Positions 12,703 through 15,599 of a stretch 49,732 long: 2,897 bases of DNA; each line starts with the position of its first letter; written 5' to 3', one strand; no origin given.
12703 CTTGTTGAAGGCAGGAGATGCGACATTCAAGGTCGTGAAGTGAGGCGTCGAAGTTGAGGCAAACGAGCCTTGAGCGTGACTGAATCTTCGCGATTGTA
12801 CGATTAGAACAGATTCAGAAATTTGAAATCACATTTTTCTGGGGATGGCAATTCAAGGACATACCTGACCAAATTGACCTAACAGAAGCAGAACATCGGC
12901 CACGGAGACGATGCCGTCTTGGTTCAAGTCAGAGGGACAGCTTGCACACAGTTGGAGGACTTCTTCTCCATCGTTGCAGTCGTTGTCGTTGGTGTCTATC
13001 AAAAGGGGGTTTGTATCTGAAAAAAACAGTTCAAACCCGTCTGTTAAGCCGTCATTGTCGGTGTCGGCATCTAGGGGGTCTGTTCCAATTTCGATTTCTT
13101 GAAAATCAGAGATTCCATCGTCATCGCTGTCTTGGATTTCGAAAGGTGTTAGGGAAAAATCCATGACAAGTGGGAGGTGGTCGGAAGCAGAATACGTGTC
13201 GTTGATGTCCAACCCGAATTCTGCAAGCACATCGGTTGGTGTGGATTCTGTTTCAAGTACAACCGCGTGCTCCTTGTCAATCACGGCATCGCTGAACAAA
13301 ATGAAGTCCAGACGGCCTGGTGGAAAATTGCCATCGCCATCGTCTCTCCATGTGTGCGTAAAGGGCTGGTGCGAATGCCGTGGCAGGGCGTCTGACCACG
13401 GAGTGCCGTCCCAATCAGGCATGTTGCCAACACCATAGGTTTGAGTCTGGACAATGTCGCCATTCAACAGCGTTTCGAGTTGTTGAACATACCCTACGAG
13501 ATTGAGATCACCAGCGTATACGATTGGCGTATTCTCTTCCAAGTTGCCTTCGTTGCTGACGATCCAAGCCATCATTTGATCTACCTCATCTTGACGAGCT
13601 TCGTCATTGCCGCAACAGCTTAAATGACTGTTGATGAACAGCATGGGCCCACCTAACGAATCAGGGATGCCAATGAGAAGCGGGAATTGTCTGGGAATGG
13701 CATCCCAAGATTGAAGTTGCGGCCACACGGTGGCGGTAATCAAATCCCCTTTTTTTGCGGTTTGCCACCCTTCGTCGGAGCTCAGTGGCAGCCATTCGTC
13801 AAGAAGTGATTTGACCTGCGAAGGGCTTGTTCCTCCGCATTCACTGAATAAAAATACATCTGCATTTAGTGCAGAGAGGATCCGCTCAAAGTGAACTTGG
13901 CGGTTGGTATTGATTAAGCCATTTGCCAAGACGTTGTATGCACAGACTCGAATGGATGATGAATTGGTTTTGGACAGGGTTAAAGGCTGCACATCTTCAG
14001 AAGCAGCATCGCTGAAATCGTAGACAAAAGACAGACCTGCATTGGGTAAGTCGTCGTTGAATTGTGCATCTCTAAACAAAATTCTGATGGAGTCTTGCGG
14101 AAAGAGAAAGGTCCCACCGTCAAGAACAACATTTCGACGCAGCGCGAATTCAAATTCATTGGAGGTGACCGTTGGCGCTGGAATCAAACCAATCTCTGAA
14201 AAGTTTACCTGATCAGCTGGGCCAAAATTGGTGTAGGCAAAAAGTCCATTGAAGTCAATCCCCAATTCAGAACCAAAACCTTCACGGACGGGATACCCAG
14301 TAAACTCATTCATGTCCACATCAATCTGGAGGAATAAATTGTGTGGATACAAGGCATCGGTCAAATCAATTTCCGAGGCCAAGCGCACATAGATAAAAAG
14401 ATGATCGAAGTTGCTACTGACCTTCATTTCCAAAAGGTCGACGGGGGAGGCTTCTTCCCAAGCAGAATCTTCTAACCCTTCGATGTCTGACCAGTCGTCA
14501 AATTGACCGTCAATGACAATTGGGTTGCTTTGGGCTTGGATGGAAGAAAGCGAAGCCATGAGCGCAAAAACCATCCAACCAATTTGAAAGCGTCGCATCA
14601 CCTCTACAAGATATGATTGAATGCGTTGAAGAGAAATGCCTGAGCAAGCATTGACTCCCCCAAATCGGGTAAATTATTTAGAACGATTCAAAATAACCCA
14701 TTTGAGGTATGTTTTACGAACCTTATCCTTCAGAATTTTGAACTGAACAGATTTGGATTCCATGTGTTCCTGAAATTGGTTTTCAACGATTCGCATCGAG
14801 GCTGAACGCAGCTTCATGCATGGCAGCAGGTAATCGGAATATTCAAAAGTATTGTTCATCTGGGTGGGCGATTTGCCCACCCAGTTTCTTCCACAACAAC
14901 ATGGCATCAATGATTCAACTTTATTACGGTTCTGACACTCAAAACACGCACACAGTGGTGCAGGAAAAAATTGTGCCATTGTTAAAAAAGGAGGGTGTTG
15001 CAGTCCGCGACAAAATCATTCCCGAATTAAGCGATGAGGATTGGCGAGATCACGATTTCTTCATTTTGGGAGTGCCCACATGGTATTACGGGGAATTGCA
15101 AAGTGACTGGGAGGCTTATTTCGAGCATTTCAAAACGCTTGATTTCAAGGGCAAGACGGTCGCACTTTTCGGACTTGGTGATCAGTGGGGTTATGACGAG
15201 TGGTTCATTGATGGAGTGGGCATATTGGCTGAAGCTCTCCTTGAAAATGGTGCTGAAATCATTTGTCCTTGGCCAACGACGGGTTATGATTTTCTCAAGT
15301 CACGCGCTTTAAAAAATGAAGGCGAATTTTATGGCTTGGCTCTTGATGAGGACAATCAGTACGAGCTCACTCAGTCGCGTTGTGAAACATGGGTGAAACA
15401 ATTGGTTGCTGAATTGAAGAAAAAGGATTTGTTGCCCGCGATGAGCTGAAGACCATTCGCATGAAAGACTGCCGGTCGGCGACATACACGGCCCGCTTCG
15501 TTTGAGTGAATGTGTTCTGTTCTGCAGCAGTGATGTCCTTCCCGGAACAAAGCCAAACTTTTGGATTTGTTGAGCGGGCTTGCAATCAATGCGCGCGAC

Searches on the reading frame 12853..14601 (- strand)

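Call 48: search_protein_families(library=pfam, proteins=[window:12853-14601:-], max_evalue=0.001)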
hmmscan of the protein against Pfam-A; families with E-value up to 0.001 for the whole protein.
window:12853-14601:- (582 aa): 2 families
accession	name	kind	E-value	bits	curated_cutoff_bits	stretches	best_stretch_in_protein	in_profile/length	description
PF03372.29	Exo_endo_phos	-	2.9e-08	34.2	24.5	1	222-475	3-225/225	Endonuclease/Exonuclease/phosphatase family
PF18884.5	TSP3_bac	-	1.4e-07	31.7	25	2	491-512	1-22/22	Bacterial TSP3 repeat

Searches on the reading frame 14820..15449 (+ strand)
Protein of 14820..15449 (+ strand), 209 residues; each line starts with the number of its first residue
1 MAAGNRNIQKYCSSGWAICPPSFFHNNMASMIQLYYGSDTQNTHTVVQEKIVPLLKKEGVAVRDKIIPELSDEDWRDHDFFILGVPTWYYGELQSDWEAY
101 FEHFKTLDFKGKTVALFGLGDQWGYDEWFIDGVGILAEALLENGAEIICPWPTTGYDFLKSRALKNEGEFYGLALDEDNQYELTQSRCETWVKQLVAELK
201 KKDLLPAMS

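Call 48: search_protein_families(library=pfam, proteins=[window:14820-15449:+], max_evalue=0.001)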
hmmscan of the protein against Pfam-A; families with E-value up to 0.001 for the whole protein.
window:14820-15449:+ (209 aa): 1 family
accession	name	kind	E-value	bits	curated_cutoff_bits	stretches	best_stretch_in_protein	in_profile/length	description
PF00258.30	Flavodoxin_1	-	6e-16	59.3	25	1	35-191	2-143/143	Flavodoxin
